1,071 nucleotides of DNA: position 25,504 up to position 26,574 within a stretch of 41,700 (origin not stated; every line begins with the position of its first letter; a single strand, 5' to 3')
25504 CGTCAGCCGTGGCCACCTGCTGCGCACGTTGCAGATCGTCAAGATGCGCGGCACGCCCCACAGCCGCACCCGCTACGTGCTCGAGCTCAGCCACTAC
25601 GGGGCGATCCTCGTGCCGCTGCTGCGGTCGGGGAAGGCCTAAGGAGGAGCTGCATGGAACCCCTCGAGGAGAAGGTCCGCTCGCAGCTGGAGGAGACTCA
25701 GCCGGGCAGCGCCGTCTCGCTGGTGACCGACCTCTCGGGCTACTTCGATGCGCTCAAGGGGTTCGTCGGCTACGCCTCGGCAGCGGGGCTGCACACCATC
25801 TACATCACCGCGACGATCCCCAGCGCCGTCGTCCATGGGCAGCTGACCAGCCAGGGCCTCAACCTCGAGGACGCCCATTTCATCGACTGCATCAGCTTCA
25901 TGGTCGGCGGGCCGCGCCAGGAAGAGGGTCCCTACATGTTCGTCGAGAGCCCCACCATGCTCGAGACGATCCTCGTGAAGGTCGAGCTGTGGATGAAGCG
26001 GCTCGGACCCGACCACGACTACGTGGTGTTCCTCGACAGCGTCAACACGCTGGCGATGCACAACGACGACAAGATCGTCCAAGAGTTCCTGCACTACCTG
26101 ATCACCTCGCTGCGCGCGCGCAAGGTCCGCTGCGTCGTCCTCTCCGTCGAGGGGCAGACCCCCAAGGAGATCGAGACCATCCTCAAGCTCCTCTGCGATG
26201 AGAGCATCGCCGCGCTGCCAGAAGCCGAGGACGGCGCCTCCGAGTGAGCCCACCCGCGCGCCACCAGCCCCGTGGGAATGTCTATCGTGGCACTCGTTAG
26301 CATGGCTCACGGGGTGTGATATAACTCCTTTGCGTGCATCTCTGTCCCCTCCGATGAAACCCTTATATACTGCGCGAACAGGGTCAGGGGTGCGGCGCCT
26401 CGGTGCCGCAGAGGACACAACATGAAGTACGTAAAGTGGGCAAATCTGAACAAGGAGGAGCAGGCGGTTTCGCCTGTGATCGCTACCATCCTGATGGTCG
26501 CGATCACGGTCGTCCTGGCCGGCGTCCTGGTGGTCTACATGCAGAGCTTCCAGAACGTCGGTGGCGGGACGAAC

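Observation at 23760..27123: Cluster of prepilin peptidase, KaiC-like ATPase, P-loop-less KaiC paralog and class-III-signal pilin, without ArlI/ArlJ-type assembly core genes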

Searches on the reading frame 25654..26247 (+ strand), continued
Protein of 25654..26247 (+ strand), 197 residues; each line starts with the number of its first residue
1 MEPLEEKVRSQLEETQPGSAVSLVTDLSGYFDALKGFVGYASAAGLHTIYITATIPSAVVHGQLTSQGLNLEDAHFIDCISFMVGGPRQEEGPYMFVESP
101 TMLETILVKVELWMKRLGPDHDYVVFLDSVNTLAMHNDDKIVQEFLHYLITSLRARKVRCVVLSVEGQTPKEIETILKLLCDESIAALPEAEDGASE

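Call 95: find_encoding_contigs(protein=P0001, flank=1000, max_places=3)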
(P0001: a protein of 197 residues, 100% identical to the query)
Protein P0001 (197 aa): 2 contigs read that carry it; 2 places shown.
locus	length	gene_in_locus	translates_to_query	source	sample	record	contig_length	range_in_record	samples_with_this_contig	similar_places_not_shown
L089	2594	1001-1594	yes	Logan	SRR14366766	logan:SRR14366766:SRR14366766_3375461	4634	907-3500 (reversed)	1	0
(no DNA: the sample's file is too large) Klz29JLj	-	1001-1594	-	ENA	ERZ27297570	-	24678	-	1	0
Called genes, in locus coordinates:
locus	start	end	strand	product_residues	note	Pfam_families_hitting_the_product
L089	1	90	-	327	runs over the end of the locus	PF06847:Arc_PepC_II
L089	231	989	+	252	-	PF06745:ATPase, PF23442:DUF7125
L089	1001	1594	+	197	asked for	-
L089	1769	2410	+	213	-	PF07790:Pilin_N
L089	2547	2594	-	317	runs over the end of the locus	?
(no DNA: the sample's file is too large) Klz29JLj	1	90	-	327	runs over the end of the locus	PF06847:Arc_PepC_II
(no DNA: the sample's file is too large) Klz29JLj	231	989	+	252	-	PF06745:ATPase, PF23442:DUF7125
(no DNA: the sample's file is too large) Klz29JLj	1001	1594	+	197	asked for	-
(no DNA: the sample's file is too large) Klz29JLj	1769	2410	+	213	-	PF07790:Pilin_N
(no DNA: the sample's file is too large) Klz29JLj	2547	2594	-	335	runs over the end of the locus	PF00696:AA_kinase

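Call 96: find_encoding_contigs(protein=P0002, flank=6000, max_places=2)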
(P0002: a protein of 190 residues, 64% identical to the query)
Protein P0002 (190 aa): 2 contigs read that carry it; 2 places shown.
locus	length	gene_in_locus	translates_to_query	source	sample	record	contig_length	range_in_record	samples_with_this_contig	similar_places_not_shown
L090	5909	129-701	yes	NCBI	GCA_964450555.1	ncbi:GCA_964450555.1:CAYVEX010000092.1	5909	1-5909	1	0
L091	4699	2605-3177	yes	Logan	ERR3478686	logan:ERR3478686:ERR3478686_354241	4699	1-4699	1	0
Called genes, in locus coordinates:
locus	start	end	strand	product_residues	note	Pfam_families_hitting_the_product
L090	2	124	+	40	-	?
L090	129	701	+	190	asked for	PF24336:DUF7504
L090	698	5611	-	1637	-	PF13517:FG-GAP_3, PF07593:UnbV_ASPIC, PF18911:PKD_4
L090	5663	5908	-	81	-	?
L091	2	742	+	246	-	?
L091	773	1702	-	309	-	PF06847:Arc_PepC_II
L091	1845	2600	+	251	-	PF06745:ATPase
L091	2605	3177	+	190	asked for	PF24336:DUF7504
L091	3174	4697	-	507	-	?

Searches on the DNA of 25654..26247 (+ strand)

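Call 72: search_rna_families(source=L018, start=11250, end=11450, threshold=evalue, max_evalue=1)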
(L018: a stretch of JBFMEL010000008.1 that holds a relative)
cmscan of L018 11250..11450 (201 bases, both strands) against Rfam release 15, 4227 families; matches with E-value up to 1: 0.
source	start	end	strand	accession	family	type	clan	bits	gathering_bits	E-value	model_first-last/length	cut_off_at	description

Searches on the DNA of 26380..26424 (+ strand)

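Call 65: build_rna_model(alignment_id=A5, structure=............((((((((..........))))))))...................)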
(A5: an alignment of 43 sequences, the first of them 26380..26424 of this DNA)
Model R1 built from alignment A5 (43 sequences, 57 columns); structure: as given.
model positions 43; base pairs 8; branch points 0; effective number of sequences 43; information 0.786 bits per position. Calibrated on 0.2 Mb of random sequence (short: E-values are rough).
structure used (alignment columns):
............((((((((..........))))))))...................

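Call 68: search_with_rna_model(model_id=R1, sources=[window, L001, L002, L003, L004, L005, L006, L007, L008, L009, L010, L011, L012, L013, L014, L015, L016, L017, L018, L019, L020, L021, L022, L023, L024, L025, L026, L027, L028, L029, L030, L031, L032, L033, L034, L035, L036, L037, L038, L039, L040, L041, L042, L043, L044, L045, L046, L047, L048, L049, L050, L051, L052, L053, L054, L055, L056, L057, L058, L059, L060, L061, L062, L063, L064, L065, L066, L067, L068, L069, L070, L071, L072, L073, L074, L075, L076, L077, L078, L079, L080, L081, L082, L083, L084], max_evalue=0.1, make_alignment=true)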
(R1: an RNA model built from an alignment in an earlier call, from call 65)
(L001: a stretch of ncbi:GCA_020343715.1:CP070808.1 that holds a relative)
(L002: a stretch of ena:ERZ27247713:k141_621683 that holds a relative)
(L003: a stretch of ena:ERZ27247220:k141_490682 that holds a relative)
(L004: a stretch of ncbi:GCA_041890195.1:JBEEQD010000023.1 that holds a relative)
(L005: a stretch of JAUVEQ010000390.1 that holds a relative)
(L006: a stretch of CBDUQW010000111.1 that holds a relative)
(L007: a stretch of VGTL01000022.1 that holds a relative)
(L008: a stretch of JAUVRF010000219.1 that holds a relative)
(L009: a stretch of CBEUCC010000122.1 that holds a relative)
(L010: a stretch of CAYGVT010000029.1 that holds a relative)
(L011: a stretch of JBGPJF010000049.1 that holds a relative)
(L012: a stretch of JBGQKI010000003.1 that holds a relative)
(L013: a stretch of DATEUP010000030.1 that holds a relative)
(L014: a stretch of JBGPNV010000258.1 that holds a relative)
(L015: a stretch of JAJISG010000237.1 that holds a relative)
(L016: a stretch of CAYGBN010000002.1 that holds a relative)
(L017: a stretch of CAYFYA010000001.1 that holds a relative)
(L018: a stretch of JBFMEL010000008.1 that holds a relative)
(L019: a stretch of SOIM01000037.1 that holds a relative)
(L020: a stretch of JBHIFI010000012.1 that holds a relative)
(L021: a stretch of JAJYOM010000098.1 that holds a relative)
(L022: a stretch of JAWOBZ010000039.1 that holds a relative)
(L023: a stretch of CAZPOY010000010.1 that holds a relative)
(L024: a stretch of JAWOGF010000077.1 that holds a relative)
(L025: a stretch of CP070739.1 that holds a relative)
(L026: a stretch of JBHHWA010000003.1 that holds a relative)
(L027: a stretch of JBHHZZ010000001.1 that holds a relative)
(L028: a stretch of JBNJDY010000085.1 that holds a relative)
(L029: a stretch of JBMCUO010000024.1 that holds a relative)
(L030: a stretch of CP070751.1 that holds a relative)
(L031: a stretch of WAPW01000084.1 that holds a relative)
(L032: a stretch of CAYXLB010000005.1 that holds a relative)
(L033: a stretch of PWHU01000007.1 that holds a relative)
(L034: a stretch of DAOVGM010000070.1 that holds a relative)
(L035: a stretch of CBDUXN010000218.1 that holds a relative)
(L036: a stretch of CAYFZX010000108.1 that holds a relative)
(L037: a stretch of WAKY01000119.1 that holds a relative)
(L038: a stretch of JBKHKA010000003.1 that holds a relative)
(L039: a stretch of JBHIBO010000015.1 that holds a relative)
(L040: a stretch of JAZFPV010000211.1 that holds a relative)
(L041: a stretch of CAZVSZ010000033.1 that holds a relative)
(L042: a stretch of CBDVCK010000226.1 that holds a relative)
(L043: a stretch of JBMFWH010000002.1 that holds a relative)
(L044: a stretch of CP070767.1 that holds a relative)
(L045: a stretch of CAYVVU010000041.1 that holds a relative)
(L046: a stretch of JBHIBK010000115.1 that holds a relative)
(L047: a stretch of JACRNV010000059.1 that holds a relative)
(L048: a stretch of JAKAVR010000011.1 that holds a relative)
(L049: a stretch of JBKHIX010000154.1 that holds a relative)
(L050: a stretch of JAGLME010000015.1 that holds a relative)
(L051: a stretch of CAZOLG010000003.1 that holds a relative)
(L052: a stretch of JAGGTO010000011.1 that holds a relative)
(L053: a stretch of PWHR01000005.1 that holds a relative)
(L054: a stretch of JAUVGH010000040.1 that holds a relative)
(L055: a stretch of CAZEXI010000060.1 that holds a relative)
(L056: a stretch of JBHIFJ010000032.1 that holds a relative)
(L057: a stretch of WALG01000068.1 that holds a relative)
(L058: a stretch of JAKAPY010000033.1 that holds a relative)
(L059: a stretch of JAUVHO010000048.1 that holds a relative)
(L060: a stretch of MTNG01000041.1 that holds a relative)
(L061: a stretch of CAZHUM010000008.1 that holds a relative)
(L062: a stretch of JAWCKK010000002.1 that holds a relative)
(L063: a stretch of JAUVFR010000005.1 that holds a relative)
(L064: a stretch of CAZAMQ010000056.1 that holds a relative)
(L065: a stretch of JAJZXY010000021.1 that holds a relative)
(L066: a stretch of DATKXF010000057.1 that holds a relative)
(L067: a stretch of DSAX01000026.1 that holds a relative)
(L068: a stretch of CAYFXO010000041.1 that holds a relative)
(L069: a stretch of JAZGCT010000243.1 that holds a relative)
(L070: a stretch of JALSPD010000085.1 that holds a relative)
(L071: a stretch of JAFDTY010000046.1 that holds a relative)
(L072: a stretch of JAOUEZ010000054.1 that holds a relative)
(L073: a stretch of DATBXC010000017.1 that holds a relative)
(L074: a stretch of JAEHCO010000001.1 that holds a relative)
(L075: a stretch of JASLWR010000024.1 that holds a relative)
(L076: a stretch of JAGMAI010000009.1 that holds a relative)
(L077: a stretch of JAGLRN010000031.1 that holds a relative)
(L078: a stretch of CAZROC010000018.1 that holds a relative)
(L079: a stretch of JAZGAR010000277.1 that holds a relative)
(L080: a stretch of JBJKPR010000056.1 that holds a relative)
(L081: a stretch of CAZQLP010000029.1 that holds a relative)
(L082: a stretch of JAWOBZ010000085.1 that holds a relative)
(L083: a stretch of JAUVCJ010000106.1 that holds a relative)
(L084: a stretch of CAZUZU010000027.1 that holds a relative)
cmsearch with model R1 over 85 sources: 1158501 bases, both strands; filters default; matches with E-value up to 0.1: 62.
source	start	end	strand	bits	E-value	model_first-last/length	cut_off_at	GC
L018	11356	11398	+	46.9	4.6e-13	1-43/43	no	0.47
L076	2945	2987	+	44.9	2.5e-12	1-43/43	no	0.42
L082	10652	10698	+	43.7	6.3e-12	1-43/43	no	0.36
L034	9242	9284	+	43.4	8.2e-12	1-43/43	no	0.4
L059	11397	11439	+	42.5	1.8e-11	1-43/43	no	0.37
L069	2838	2880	+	42.5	1.8e-11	1-43/43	no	0.37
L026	5203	5244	+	42.1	2.5e-11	1-43/43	no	0.52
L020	11332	11373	+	41.7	3.6e-11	1-43/43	no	0.45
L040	7941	7982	+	41.6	3.9e-11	1-43/43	no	0.52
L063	5166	5207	+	41.6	3.9e-11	1-43/43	no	0.52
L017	10598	10639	+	40.8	7.4e-11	1-43/43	no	0.52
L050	11398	11440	+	40.6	8.4e-11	1-43/43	no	0.4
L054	9842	9884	+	40.6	8.4e-11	1-43/43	no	0.4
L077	11320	11362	+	40.2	1.2e-10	1-43/43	no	0.47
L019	11379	11421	+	39.9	1.6e-10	1-43/43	no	0.4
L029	10612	10655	+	39.8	1.7e-10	1-43/43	no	0.41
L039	10593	10634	+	39.8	1.7e-10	1-43/43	no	0.57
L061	10653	10699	+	39.7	1.8e-10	1-43/43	no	0.38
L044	11378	11420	+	39.2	2.8e-10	1-43/43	no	0.44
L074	11385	11429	+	39.1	3.2e-10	1-43/43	no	0.31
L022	2952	2996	+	38.7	4.4e-10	1-43/43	no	0.42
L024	10647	10691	+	38.7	4.4e-10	1-43/43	no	0.42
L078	6684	6727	+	38.5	5e-10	1-43/43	no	0.5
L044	11993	12035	+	38.5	5.2e-10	1-43/43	no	0.42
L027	10593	10634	+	38.4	5.4e-10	1-43/43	no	0.52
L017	11274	11315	+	38.2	6.8e-10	1-43/43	no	0.57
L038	11276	11318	+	37.6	1e-09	1-43/43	no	0.44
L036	1834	1875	+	37.5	1.1e-09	1-43/43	no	0.55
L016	4805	4846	+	37.3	1.4e-09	1-43/43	no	0.55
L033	8688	8731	+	37.1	1.6e-09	1-43/43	no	0.45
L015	10592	10633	+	36.7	2.2e-09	1-43/43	no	0.57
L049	2716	2761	+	36.2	3.4e-09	1-43/43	no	0.39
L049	2025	2070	+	35.8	4.8e-09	1-43/43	no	0.43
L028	5270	5313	+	35.8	5e-09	1-43/43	no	0.45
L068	9766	9808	+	35.5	6.5e-09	1-43/43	no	0.6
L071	7850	7891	+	34.9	1e-08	1-43/43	no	0.31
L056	11320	11363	+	34.8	1.1e-08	1-43/43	no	0.45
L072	7153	7201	+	34.8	1.1e-08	1-43/43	no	0.47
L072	6405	6447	+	34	2.1e-08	1-43/43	no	0.49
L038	10649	10692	+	33.7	2.8e-08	1-43/43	no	0.43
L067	4389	4435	+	33.6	3e-08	1-43/43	no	0.49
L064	6656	6697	+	33.5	3.4e-08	1-43/43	no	0.26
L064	7234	7276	+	32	1.2e-07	1-43/43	no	0.4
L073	4138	4181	+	32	1.2e-07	1-43/43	no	0.59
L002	12097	12141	+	31.8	1.3e-07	1-43/43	no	0.36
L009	4545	4592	-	31.3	2.1e-07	1-43/43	no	0.48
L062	12030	12074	+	29.8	7.4e-07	1-43/43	no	0.44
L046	5771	5813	+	29.8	7.6e-07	1-43/43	no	0.51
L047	11349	11393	+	29.7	8.1e-07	1-43/43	no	0.49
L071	8540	8582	+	29.4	1.1e-06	1-43/43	no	0.42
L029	11621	11666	+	28.9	1.5e-06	1-43/43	no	0.35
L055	10657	10702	+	28.6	2e-06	1-43/43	no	0.37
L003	12099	12146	+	28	3.2e-06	1-43/43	no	0.35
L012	14516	14563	-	25.1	3.9e-05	1-43/43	no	0.56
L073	3535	3577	+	24.6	5.5e-05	1-43/43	no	0.67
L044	12594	12636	+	24.1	8.2e-05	1-43/43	no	0.49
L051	10781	10825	+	20.2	0.0022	1-43/43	no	0.56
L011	8008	8055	-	19.8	0.0032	1-43/43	no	0.52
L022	3677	3718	+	18.5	0.0096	1-43/43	no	0.38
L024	11372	11413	+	18.5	0.0096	1-43/43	no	0.38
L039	12529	12571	-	17.3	0.026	1-43/43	no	0.65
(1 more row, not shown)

Alignment A6: 62 matches aligned to the model, 60 columns, each read 5' to 3' on its own strand. Consensus structure (alignment columns), stored with it:
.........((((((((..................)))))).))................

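Call 97: search_with_rna_model(model_id=R1, sources=[L085, L086, L087, L088, L089, L090, L091], max_evalue=1, show_alignments=4)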
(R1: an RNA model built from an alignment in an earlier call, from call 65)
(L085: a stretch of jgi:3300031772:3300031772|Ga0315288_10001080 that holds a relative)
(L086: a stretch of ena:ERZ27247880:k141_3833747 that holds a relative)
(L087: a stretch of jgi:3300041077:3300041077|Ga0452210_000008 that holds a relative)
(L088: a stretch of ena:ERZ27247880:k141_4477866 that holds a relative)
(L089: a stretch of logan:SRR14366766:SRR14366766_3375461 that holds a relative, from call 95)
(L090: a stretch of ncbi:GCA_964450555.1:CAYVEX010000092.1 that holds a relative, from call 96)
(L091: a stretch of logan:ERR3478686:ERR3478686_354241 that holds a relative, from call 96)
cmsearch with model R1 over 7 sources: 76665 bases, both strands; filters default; matches with E-value up to 1: 5.
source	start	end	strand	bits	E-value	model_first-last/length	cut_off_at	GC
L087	7953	8003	+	20.9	8.5e-05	1-43/43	no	0.31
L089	1727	1771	+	17.8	0.0011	1-43/43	no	0.69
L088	7954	8003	+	16.8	0.0025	1-43/43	no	0.52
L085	7965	8003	+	16.3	0.0037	1-43/43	no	0.64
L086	7965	8003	+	16.3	0.0037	1-43/43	no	0.64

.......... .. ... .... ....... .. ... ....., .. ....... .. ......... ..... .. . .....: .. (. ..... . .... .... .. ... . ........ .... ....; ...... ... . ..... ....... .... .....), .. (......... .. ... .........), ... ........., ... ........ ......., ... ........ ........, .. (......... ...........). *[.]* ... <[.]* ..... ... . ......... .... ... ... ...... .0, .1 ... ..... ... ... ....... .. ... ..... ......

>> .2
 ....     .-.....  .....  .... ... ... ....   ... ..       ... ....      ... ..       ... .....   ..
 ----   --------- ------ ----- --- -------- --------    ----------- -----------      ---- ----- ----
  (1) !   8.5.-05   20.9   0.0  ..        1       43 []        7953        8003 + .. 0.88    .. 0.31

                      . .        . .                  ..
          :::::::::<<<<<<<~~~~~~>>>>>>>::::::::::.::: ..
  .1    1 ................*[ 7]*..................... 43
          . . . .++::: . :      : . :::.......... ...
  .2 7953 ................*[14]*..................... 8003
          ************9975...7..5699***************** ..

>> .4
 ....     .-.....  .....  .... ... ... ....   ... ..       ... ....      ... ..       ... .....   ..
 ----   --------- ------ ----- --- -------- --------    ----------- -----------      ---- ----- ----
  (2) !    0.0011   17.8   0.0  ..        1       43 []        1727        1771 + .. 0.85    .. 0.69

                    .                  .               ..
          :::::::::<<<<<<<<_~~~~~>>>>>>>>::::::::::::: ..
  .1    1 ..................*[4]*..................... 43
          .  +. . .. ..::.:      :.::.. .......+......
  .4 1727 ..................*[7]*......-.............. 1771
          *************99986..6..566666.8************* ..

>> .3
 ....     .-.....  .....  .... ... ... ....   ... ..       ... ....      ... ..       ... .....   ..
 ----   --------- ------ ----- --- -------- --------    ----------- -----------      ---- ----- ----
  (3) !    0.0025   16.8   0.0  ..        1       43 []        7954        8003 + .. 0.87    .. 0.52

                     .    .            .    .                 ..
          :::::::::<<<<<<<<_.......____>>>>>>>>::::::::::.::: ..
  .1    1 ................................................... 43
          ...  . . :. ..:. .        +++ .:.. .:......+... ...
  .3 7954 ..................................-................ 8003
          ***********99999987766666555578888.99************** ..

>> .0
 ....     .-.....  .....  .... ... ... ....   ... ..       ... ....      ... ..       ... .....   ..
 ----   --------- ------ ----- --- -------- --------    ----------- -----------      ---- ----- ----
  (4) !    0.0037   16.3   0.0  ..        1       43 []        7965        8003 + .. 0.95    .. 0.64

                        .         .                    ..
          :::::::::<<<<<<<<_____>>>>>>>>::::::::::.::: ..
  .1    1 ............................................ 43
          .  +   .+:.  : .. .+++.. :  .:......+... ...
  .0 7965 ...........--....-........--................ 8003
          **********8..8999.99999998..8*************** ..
